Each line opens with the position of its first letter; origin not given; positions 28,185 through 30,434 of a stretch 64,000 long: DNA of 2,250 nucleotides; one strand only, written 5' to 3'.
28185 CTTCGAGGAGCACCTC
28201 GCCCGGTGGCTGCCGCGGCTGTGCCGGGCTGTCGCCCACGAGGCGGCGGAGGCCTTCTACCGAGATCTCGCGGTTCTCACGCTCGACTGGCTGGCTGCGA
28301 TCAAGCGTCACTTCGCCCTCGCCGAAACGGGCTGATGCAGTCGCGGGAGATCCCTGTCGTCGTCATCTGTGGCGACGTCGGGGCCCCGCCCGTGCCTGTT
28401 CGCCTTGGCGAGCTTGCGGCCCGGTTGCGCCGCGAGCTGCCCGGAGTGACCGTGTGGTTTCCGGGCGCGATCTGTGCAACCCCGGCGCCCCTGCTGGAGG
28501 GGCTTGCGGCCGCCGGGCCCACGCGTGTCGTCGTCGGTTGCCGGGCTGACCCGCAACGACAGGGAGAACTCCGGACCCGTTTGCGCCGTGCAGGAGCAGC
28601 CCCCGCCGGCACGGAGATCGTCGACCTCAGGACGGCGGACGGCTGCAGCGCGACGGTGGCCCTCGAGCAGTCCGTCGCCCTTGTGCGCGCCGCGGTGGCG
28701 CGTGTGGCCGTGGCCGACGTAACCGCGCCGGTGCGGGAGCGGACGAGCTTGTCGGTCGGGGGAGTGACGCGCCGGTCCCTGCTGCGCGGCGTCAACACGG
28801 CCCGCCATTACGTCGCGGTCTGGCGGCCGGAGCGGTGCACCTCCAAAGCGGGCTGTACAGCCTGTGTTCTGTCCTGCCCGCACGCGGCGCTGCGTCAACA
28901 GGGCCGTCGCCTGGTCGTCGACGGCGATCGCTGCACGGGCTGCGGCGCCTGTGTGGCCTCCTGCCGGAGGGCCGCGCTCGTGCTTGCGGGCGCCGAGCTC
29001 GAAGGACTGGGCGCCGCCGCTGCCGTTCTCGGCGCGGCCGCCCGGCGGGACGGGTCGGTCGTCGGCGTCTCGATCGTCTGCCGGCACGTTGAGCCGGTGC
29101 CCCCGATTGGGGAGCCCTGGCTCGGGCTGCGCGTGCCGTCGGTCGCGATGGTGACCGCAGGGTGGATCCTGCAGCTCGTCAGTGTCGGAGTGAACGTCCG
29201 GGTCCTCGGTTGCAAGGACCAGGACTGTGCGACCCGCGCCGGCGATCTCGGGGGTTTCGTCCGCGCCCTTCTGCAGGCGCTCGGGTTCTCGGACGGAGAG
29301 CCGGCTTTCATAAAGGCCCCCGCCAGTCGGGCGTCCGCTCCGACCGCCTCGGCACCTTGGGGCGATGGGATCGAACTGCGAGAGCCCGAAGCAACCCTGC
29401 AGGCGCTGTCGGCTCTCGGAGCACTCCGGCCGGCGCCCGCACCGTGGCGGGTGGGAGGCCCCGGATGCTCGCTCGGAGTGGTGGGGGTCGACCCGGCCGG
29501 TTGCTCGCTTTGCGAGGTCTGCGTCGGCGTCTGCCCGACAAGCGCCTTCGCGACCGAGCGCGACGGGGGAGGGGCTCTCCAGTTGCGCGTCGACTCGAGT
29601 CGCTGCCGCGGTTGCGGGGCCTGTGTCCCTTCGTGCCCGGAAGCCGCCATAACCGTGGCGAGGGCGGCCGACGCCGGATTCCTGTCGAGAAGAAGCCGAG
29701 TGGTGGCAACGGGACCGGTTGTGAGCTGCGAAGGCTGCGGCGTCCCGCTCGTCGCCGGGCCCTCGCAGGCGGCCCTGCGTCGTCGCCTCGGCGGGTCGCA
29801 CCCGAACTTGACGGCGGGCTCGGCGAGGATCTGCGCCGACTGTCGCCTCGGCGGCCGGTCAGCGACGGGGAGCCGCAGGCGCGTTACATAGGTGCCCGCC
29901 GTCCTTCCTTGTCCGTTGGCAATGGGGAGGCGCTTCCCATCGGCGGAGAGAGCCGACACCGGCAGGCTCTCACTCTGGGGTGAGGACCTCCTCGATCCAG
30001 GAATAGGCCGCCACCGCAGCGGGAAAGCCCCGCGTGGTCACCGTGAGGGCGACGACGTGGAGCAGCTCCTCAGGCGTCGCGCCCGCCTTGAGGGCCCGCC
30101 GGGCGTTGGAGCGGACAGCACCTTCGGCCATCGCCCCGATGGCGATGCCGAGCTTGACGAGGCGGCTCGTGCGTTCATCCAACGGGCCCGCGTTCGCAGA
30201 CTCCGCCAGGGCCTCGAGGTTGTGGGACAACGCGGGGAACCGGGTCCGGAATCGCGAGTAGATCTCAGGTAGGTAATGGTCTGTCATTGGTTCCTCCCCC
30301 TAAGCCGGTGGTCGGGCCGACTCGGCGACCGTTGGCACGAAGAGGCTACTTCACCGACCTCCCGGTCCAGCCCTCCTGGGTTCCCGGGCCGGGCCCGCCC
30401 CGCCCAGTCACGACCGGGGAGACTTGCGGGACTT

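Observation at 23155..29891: TAT-exported molybdoenzyme/NrfD locus carrying an extra signal-less poly-ferredoxin gene: possible trans-membrane redox module of unknown function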

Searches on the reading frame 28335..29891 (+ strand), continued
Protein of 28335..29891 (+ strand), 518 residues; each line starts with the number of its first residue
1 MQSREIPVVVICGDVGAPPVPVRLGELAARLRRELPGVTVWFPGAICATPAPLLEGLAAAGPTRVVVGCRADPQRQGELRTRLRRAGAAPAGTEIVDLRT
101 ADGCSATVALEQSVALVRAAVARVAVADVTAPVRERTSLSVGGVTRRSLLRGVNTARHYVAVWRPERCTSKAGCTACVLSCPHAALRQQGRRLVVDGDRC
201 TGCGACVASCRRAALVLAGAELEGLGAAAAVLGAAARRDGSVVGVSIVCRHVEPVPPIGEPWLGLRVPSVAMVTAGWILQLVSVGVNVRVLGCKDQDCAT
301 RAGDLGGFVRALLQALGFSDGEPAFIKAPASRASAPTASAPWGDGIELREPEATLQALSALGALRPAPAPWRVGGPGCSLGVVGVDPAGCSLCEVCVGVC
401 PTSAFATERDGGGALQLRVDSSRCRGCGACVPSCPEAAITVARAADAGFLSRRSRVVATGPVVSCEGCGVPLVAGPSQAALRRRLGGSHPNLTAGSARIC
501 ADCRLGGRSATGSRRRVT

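Call 60: search_protein_families(library=ncbifam, proteins=[L017:9104-11212:+, L028:6594-7613:+], max_evalue=0.00001)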
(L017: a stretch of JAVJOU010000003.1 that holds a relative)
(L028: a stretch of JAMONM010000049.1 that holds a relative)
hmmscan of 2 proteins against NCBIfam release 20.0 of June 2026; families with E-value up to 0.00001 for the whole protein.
L017:9104-11212:+ (703 aa): 48 families (the best 25 are shown)
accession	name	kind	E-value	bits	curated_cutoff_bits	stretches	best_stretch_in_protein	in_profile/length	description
TIGR02700.1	flavo_MJ0208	hypoth_equivalog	2.6e-15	56.3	251.35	2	294-343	146-195/234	dihydromethanopterin reductase (acceptor)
TIGR01944.1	rnfB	subfamily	9.1e-15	54.7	68.7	2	512-597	91-174/190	RnfABCDGE type electron transport complex subunit B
NF041891.1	hdrA_Methbact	equivalog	1.3e-14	53.4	1300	1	285-363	561-639/762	ferredoxin:CoB-CoM heterodisulfide reductase subunit HdrA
NF005504.0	PRK07118.1-3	equivalog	5.4e-14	52.2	437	2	297-342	220-265/293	Fe-S cluster domain-containing protein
NF045874.1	Vhu_polyferre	exception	1.3e-13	50.4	600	2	532-588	26-248/381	F420-non-reducing hydrogenase associated-polyferredoxin VhuB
NF006221.0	PRK08348.1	subfamily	3.3e-13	49.5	124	1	519-587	29-96/136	NADH-plastoquinone oxidoreductase subunit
NF058577.1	FdxA_fam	equivalog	3.6e-13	49.5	65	1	300-341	11-52/52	4Fe-4S ferredoxin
NF043069.1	T4HPD_activ_SAM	equivalog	1.4e-12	47.6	425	1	293-344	48-99/299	trans-4-hydroxy-L-proline dehydratase activase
TIGR04041.1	activase_YjjW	hypoth_equivalog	2e-12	47.1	250.2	2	297-342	42-87/276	YjjW family glycine radical enzyme activase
NF009053.0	PRK12387.1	subfamily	3.6e-12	46.4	204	1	532-651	35-160/180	formate hydrogenlyase complex iron-sulfur subunit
NF045790.1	OxalOxreddelta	equivalog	5.2e-12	45.5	230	1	295-343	259-307/316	oxalate oxidoreductase subunit delta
NF041778.1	hetero_SS_HdrA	equivalog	5.3e-12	44.4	1400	1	287-342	578-633/771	ferredoxin:CoB-CoM heterodisulfide reductase subunit HdrA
NF003475.0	PRK05113.1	equivalog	5.9e-12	45.8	203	1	507-588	86-165/190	electron transport complex subunit RsxB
TIGR02179.1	PorD_KorD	subfamily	8.6e-12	45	60.05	1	295-342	24-72/78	2-oxoacid:acceptor oxidoreductase, delta subunit, pyruvate/2-ketoisovalerate family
NF040864.1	HgcB_ferredoxin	equivalog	3.8e-11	42.7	99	1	529-587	8-65/93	mercury methylation ferredoxin HgcB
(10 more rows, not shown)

L028:6594-7613:+ (340 aa): 48 families (the best 25 are shown)
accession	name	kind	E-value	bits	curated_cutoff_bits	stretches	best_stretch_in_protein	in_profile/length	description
NF038196.1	ferrodoxin_EFR1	subfamily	3.6e-16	59.9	75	2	231-284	181-232/242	EFR1 family ferrodoxin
TIGR02179.1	PorD_KorD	subfamily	1.1e-15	57.5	60.05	2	17-69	23-76/78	2-oxoacid:acceptor oxidoreductase, delta subunit, pyruvate/2-ketoisovalerate family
NF040864.1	HgcB_ferredoxin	equivalog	2.1e-13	49.9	99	2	18-68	13-64/93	mercury methylation ferredoxin HgcB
TIGR02700.1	flavo_MJ0208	hypoth_equivalog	2.8e-13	49.7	251.35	1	20-69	149-199/234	dihydromethanopterin reductase (acceptor)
NF058577.1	FdxA_fam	equivalog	3.4e-13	49.6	65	2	24-64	12-52/52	4Fe-4S ferredoxin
NF040770.1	hetero_SS_HdrA2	exception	3.9e-13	48.4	1100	1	13-78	571-639/777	CoB-CoM heterodisulfide reductase HdrA2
TIGR01944.1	rnfB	subfamily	1.3e-12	47.7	68.7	1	233-287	112-166/190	RnfABCDGE type electron transport complex subunit B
NF040684.1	PorD_Arch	equivalog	2.2e-12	46.9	120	2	232-284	30-82/85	pyruvate synthase subunit PorD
NF045874.1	Vhu_polyferre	exception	3.5e-12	45.8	600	1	19-126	128-234/381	F420-non-reducing hydrogenase associated-polyferredoxin VhuB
TIGR01971.1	NuoI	subfamily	5.5e-12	45.3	113.05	1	22-74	45-105/121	NADH-quinone oxidoreductase, chain I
NF041778.1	hetero_SS_HdrA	equivalog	5.7e-12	44.3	1400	2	8-68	576-636/771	ferredoxin:CoB-CoM heterodisulfide reductase subunit HdrA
NF007202.0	PRK09623.1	equivalog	2.4e-11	43.9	166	1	18-69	50-102/105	3-methyl-2-oxobutanoate dehydrogenase subunit delta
NF007203.0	PRK09624.1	equivalog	2.5e-11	43.7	171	1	212-283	29-100/105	pyuvate ferredoxin oxidoreductase subunit delta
TIGR04041.1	activase_YjjW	hypoth_equivalog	6.6e-11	42.1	250.2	1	234-292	41-98/276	YjjW family glycine radical enzyme activase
NF042909.1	FMH_DH_FwdF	exception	6.8e-11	41.9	375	1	12-75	251-321/336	tungsten-dependent formylmethanofuran dehydrogenase subunit FwdF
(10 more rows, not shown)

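Call 61: search_protein_representatives(alignment_id=A1)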
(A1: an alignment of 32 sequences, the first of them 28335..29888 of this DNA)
Query: 32 sequences, 517 profile positions. Proteins with E-value up to 0.001 (for the whole library): 21224; up to 1e-10: 3694; up to 1e-30: 456. The best 150 are listed.
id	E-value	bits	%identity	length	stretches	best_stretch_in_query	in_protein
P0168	2.1e-174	597.4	-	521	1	4-514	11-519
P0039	1.5e-172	591.3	-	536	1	27-512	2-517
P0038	3.3e-171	586.8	-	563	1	4-510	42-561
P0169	2.5e-169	580.6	-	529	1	6-509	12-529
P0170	6.0e-168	576.1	-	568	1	1-506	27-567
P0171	6.3e-166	569.4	-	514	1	4-512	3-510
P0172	2.8e-163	560.7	-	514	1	1-514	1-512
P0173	2.8e-153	527.7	-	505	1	5-509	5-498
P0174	3.9e-152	523.9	-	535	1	6-506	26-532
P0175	1.2e-149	515.7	-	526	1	5-508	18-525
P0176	8.0e-146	503.1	-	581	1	6-509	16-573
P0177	1.0e-144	499.5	-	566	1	3-508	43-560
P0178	7.2e-144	496.6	-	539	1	2-508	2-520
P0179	2.3e-143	495.0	-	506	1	2-513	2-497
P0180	2.6e-139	481.6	-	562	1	6-504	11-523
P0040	1.7e-90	320.6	-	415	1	2-259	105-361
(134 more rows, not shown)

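Call 64: find_encoding_contigs(protein=window:28335-29891:+, flank=6000, max_places=4)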
Protein window:28335-29891:+ (518 aa): no gene with exactly this product is on record in the collection.

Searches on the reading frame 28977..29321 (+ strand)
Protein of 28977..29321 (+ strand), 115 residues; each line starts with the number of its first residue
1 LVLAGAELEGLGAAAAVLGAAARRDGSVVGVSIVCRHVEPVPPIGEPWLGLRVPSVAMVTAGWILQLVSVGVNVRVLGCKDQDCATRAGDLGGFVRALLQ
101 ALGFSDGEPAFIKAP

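Call 24: search_protein_families(library=pfam, proteins=[window:28977-29321:+], max_evalue=10)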
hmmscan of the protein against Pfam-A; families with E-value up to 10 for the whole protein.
seq(115 aa): 3 families
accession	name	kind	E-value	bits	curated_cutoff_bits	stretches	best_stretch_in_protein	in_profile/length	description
PF02662.21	FlpD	-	0.015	15.8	22.3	1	51-89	31-70/123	Methyl-viologen-reducing hydrogenase, delta subunit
PF08183.16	SpoV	-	0.2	12.1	20.6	1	91-102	12-23/25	Stage V sporulation protein family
PF08823.16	PG_binding_2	-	0.29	11.9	21.1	1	80-110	6-36/74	Putative peptidoglycan binding domain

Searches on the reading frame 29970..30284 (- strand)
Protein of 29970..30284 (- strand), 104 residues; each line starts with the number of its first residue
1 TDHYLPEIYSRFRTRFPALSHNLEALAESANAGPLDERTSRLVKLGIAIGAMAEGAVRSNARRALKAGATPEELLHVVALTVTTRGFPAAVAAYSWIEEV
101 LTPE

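Call 60: search_protein_families(library=ncbifam, proteins=[window:29970-30284:-], max_evalue=0.00001)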
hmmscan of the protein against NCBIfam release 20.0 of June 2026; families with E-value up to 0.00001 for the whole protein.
window:29970-30284:- (104 aa): 0 families

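Call 83: search_protein_families(library=pfam, proteins=[window:29970-30284:-], max_evalue=0.001)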
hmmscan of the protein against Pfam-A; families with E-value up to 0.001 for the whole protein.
window:29970-30284:- (104 aa): 1 family
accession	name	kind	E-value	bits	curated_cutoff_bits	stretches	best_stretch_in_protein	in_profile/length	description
PF02627.25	CMD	-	1.6e-11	44.5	23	1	17-99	1-84/84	Carboxymuconolactone decarboxylase family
